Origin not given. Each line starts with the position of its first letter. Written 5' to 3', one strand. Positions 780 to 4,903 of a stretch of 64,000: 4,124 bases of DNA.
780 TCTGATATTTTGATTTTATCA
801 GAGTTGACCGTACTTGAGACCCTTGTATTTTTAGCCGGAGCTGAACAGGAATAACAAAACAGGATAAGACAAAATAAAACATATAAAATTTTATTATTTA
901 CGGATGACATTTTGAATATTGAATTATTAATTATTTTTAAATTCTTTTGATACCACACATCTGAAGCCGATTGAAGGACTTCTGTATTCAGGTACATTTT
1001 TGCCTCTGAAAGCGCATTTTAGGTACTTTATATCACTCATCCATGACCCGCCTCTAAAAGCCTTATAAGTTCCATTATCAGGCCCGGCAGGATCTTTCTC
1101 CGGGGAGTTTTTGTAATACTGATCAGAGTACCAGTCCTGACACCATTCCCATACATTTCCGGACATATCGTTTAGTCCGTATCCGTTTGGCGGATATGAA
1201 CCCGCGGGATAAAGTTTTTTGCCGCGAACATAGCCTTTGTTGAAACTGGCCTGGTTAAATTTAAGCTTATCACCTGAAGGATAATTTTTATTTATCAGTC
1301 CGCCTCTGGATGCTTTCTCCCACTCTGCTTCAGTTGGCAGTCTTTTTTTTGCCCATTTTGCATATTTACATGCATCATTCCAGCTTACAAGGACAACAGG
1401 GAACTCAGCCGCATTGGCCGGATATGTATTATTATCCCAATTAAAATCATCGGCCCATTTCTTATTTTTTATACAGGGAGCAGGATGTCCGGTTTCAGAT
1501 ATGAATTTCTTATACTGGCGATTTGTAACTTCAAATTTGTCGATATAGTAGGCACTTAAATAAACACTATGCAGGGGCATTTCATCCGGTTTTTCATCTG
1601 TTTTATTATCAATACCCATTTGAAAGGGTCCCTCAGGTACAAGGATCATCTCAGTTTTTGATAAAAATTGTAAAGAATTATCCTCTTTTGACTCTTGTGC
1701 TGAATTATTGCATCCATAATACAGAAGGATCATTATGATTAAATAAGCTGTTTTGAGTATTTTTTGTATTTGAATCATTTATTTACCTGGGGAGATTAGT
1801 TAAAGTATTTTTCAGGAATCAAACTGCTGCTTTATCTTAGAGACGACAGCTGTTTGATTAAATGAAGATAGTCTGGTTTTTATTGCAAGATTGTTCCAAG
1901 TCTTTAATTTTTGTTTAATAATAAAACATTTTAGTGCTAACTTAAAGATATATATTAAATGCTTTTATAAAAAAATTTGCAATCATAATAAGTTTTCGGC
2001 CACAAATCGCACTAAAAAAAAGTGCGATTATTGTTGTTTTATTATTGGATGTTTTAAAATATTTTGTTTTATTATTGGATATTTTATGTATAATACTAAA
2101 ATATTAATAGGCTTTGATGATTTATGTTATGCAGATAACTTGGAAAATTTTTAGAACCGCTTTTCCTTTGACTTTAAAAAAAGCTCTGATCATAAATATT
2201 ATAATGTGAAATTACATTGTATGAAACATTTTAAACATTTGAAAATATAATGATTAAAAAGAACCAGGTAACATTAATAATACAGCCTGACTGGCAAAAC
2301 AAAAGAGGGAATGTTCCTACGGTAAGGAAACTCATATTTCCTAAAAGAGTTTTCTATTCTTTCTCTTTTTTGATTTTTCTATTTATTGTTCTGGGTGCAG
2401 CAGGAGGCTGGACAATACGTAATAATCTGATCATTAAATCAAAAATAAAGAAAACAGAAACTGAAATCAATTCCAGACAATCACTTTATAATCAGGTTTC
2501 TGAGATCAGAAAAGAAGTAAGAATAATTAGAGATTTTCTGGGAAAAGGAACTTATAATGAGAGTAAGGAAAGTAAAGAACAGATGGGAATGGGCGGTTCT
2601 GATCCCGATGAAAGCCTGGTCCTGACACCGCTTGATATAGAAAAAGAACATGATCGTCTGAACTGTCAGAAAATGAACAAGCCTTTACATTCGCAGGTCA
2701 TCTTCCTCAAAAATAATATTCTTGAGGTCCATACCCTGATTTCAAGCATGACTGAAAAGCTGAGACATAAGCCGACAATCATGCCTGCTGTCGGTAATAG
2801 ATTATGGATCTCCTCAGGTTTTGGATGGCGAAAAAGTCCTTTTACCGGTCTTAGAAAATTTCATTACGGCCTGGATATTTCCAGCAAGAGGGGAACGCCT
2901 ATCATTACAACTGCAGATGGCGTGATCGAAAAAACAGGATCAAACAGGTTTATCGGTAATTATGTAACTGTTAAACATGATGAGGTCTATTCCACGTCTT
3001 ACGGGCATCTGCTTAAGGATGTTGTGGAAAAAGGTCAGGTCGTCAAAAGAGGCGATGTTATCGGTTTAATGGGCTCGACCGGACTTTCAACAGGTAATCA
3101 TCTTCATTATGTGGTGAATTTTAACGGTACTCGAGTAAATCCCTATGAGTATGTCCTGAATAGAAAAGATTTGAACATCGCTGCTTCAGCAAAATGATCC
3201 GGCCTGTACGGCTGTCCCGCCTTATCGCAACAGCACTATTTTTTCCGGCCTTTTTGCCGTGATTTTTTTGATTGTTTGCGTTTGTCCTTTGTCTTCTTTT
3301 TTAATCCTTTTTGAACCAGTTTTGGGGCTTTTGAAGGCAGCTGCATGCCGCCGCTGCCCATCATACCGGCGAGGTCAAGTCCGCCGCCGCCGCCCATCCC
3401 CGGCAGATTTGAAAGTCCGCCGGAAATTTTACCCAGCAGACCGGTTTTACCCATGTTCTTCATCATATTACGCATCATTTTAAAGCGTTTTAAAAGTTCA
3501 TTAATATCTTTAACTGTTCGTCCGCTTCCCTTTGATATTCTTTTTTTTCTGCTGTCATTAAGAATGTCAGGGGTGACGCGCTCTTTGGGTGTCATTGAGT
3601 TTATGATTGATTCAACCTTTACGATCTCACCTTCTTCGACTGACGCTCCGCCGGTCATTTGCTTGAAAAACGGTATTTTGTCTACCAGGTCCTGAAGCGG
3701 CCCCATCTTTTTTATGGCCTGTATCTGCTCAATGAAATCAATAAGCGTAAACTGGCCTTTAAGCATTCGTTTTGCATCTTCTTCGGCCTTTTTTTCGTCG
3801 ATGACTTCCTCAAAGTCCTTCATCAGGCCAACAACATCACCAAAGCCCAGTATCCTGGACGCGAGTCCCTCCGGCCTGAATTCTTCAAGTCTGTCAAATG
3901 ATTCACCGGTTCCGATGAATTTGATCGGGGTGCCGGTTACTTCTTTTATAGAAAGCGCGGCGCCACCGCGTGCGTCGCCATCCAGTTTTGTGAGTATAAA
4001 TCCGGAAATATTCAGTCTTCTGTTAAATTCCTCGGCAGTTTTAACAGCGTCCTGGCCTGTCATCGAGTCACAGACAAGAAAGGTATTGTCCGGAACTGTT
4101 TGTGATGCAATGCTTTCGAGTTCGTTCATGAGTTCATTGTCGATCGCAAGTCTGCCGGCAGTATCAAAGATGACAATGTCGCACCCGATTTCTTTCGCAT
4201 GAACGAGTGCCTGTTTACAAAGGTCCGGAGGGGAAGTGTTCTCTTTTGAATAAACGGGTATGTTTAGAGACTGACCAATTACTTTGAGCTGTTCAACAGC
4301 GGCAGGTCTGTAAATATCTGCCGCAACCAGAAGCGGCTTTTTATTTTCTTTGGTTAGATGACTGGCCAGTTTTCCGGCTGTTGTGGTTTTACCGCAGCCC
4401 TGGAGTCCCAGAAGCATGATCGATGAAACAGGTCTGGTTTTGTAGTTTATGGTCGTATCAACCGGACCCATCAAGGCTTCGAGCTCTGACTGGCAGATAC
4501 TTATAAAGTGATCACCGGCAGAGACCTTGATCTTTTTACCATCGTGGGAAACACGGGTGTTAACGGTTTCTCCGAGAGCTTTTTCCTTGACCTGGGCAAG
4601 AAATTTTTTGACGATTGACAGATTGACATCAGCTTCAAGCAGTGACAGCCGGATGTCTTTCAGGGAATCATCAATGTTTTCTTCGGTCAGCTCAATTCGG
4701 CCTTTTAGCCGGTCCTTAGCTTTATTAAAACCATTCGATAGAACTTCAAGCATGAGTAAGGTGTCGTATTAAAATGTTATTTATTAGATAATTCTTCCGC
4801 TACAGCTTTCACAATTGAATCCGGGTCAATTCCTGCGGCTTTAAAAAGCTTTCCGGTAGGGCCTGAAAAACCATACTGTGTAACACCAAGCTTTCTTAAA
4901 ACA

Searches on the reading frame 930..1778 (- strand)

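Call 40: search_protein_families(library=pfam, max_evalue=0.0001, proteins=[window:930-1778:-])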
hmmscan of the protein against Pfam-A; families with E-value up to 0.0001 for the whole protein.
window:930-1778:- (283 aa): 1 family
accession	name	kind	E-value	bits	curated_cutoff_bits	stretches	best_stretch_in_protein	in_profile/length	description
PF03781.23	FGE-sulfatase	-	1.4e-66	225.2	23.3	1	41-275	2-254/255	Sulfatase-modifying factor enzyme 1-like domain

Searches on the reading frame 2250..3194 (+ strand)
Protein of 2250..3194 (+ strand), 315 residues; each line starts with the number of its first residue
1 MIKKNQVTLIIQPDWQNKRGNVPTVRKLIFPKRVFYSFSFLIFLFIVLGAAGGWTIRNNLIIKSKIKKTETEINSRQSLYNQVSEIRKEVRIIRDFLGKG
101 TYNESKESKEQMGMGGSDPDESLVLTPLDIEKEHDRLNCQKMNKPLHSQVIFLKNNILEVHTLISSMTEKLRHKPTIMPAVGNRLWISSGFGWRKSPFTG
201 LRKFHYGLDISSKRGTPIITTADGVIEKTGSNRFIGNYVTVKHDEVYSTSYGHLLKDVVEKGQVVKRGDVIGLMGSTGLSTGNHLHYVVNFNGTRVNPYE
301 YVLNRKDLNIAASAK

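Call 40: search_protein_families(library=pfam, max_evalue=0.0001, proteins=[window:2250-3194:+])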
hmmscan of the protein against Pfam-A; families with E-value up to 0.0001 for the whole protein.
window:2250-3194:+ (315 aa): 1 family
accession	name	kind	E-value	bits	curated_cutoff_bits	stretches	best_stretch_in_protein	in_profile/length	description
PF01551.29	Peptidase_M23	-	6.5e-29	100.4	28.7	1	203-298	1-96/96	Peptidase family M23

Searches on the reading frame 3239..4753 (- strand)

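Call 40: search_protein_families(library=pfam, max_evalue=0.0001, proteins=[window:3239-4753:-])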
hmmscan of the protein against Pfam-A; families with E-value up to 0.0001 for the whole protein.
window:3239-4753:- (505 aa): 5 families
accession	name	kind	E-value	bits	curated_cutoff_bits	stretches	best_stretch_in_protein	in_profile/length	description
PF00448.28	SRP54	-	2.8e-73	246.2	22.7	1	111-303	3-196/196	SRP54-type protein, GTPase domain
PF02978.25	SRP_SPB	-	1.2e-30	106.2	27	1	334-431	1-91/91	Signal peptide binding domain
PF02881.24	SRP54_N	-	1.3e-14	54.6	22.4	1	5-87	1-71/75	SRP54-type protein, helical bundle domain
PF13401.12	AAA_22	-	4.7e-05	24.1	27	0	111-225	7-114/130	AAA domain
PF01656.29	CbiA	-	5.8e-05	23.5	25.4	0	119-263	9-89/125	CobQ/CobB/MinD/ParA nucleotide binding domain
